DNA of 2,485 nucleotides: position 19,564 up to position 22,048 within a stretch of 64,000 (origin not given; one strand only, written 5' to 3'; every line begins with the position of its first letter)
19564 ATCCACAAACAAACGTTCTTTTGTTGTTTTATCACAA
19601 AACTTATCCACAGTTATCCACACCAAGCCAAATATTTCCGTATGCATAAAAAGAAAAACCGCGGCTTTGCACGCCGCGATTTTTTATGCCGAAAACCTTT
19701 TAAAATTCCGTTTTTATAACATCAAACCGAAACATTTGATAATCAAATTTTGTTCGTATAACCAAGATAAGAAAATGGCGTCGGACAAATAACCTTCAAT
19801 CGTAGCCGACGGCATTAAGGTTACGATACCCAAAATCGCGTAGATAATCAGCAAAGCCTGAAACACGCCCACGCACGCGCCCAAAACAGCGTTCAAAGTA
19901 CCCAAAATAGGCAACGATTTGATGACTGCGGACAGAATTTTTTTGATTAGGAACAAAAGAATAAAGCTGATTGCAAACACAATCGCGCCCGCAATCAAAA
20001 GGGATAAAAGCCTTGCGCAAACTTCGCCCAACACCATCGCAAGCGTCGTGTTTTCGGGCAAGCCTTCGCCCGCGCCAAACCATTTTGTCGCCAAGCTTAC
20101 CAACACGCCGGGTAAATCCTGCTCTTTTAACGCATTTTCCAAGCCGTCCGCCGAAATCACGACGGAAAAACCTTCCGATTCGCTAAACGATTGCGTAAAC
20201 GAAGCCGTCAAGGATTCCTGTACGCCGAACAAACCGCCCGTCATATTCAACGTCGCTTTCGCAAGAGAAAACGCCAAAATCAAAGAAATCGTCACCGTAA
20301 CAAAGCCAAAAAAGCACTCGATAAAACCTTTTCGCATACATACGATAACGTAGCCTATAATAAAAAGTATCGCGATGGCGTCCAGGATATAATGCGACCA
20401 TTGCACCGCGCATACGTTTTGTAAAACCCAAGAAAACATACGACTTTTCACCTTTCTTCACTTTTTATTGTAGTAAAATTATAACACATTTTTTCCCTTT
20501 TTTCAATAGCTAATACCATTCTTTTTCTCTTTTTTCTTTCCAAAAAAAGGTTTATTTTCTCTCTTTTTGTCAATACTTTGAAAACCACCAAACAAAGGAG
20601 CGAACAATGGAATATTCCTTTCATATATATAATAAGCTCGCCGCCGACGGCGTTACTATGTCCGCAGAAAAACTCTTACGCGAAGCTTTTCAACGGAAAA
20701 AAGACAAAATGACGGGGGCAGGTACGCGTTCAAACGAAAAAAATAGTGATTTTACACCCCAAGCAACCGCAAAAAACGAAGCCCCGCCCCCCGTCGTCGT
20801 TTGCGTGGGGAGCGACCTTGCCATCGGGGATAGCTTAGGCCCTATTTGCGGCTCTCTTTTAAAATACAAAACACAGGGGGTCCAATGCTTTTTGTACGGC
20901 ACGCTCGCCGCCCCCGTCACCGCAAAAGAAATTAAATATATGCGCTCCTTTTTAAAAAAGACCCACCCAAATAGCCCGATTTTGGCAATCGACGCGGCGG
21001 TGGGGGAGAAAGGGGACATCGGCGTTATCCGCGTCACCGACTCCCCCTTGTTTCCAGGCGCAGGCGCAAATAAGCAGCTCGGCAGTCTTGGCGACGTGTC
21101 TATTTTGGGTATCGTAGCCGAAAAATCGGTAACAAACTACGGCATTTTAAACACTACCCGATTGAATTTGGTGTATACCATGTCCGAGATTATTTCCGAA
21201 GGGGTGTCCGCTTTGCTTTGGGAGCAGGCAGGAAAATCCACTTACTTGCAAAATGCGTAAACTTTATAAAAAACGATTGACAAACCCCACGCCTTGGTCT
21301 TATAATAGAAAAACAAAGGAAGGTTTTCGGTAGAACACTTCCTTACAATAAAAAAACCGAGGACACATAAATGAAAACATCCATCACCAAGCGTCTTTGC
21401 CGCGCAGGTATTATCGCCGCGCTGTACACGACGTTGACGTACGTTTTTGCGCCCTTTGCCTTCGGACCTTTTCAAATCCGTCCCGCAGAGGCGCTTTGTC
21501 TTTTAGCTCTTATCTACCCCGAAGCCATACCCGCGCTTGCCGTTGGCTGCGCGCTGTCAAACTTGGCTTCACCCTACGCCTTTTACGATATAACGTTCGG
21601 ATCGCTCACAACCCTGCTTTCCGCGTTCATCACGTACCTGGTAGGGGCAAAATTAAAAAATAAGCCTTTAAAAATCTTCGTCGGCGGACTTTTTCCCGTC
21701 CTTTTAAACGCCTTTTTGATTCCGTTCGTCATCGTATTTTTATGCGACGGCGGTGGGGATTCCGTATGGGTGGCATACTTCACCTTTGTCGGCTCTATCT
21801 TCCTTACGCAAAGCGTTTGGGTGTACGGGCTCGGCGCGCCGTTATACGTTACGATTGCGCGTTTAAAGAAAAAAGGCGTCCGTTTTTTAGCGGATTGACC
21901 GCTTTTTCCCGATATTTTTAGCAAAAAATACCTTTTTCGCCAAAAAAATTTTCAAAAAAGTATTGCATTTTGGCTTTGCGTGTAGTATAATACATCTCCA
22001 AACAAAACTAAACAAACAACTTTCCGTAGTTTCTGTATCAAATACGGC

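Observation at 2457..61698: Dispersed, heavily over-represented 15-23 nt motif (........)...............: at least 23 copies in 64 kb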

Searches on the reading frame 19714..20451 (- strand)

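Call 42: search_protein_families(library=pfam, proteins=[window:19714-20451:-])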
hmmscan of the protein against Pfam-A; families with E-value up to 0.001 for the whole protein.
window:19714-20451:- (245 aa): 1 family
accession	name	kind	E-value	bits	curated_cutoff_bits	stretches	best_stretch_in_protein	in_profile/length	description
PF02674.22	Colicin_V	-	6.3e-14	52.6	29.3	1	146-231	55-139/144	Colicin V production protein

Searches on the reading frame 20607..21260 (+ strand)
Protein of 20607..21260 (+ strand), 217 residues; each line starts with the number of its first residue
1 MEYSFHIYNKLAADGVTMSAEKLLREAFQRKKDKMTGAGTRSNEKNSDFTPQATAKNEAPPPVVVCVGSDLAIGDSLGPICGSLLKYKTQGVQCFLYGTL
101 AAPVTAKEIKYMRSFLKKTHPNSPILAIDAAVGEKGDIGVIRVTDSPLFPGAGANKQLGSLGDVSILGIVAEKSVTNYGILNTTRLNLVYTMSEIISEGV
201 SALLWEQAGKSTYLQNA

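Call 42: search_protein_families(library=pfam, proteins=[window:20607-21260:+])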
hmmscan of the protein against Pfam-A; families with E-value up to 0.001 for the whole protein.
window:20607-21260:+ (217 aa): 1 family
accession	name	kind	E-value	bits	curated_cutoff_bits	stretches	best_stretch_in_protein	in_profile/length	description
PF06866.16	DUF1256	-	7.5e-40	136.5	27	1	59-199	25-164/164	Protein of unknown function (DUF1256)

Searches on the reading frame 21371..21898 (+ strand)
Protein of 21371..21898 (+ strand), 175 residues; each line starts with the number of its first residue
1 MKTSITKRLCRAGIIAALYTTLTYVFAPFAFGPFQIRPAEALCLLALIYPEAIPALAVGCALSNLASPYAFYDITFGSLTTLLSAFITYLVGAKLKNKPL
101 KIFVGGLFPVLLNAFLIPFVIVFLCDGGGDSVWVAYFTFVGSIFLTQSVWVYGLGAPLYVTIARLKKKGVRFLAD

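Call 42: search_protein_families(library=pfam, proteins=[window:21371-21898:+])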
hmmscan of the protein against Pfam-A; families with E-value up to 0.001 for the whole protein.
window:21371-21898:+ (175 aa): 1 family
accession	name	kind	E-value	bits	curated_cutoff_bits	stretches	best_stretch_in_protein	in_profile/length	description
PF06177.16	QueT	-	1.1e-35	123.4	33.7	1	9-163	1-140/141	QueT transporter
